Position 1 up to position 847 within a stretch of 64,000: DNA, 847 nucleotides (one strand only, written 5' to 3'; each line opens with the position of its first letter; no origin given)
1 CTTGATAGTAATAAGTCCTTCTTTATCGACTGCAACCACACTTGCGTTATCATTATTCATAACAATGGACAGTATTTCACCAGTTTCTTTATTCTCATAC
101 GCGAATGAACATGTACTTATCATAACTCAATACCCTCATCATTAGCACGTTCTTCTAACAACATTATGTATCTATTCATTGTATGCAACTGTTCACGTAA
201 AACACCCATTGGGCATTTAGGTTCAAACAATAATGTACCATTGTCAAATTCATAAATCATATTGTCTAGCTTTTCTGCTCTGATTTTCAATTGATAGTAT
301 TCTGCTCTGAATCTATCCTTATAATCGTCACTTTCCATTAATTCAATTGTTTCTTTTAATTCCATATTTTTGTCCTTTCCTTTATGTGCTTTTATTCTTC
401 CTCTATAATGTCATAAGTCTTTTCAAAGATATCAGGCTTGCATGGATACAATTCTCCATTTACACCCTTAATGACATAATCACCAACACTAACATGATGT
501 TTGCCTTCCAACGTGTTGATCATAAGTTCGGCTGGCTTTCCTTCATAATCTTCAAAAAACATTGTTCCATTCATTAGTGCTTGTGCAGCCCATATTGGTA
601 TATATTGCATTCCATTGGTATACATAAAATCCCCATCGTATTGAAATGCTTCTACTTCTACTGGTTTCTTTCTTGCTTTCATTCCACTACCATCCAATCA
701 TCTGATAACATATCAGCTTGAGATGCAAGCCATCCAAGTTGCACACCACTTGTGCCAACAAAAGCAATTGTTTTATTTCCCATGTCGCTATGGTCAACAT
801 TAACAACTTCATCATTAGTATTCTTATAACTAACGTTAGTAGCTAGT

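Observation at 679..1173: Protein with two tandem DUF2829 (Tad2-like) domains: candidate Thoeris/cyclic-nucleotide sponge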

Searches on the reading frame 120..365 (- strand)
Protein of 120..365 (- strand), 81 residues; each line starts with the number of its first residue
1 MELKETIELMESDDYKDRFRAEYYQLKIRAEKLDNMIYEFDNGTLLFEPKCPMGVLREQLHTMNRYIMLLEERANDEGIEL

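Call 37: search_protein_families(library=pfam, proteins=[window:120-365:-], max_evalue=0.01)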
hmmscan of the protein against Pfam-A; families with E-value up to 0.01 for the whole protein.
window:120-365:- (81 aa): 1 family
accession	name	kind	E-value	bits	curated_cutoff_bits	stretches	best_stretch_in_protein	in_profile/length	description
PF21825.2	crAss001_48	-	1.5e-17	63.7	24.8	1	14-75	2-60/61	crAss001_48 related protein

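Call 38: search_protein_families(library=phrogs, proteins=[window:120-365:-], max_evalue=0.001)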
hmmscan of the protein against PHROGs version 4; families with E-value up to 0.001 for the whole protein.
window:120-365:- (81 aa): 1 family
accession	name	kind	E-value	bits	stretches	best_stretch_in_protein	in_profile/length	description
phrog_774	-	unknown function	5.2e-19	69.8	1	1-80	52-128/134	-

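Call 61: search_solved_structures(query=window:120-365:-, max_evalue=1)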
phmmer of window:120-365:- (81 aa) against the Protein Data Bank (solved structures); distinct sequences matched with E-value up to 1: 4.
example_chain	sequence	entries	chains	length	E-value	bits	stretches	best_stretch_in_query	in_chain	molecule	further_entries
1gqi_A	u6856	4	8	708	0.078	16.4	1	13-67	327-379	ALPHA-GLUCURONIDASE | ALPHA-D-GLUCURONIDASE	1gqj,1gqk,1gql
1h41_A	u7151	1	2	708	0.078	16.4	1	13-67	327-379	ALPHA-GLUCURONIDASE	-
5mw8_A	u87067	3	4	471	0.79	13.2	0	40-75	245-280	Inositol-pentakisphosphate 2-kinase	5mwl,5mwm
9scu_CM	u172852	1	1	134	0.96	13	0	4-67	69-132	Large ribosomal subunit protein eL14z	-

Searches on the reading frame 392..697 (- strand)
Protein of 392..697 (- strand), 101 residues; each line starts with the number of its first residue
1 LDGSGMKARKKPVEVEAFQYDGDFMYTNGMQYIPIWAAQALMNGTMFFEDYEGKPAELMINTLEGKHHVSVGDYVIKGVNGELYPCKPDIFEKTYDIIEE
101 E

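Call 37: search_protein_families(library=pfam, proteins=[window:392-697:-], max_evalue=0.01)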
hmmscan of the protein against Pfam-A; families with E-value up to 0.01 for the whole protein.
window:392-697:- (101 aa): 0 families

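Call 38: search_protein_families(library=phrogs, proteins=[window:392-697:-], max_evalue=0.001)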
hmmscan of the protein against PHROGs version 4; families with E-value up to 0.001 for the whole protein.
window:392-697:- (101 aa): 6 families
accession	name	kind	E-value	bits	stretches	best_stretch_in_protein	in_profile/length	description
phrog_419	-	unknown function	2e-32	113.8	1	6-101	42-126/300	-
phrog_4502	-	unknown function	1.9e-22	81.2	1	7-100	3-88/190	-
phrog_1810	-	unknown function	7.1e-21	75.9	1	9-99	11-93/166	-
phrog_19511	-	unknown function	1.3e-09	39.2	1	8-98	4-88/155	-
phrog_36774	-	unknown function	2.8e-06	28.8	1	55-96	36-77/86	-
phrog_4159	-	other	0.00012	22.4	1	58-98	42-83/270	nucleotide pyrophosphohydrolase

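Call 60: search_solved_structures(query=window:395-682:-, max_evalue=1)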
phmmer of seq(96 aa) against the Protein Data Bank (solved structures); distinct sequences matched with E-value up to 1: 0.

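Call 70: search_protein_families(library=pfam, proteins=[window:395-682:-], max_evalue=1)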
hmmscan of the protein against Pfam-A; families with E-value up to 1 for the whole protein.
seq(96 aa): 1 family
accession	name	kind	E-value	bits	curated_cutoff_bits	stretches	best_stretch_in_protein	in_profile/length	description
PF14083.11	PGDYG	-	0.21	12.4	27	0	64-92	5-33/102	PGDYG protein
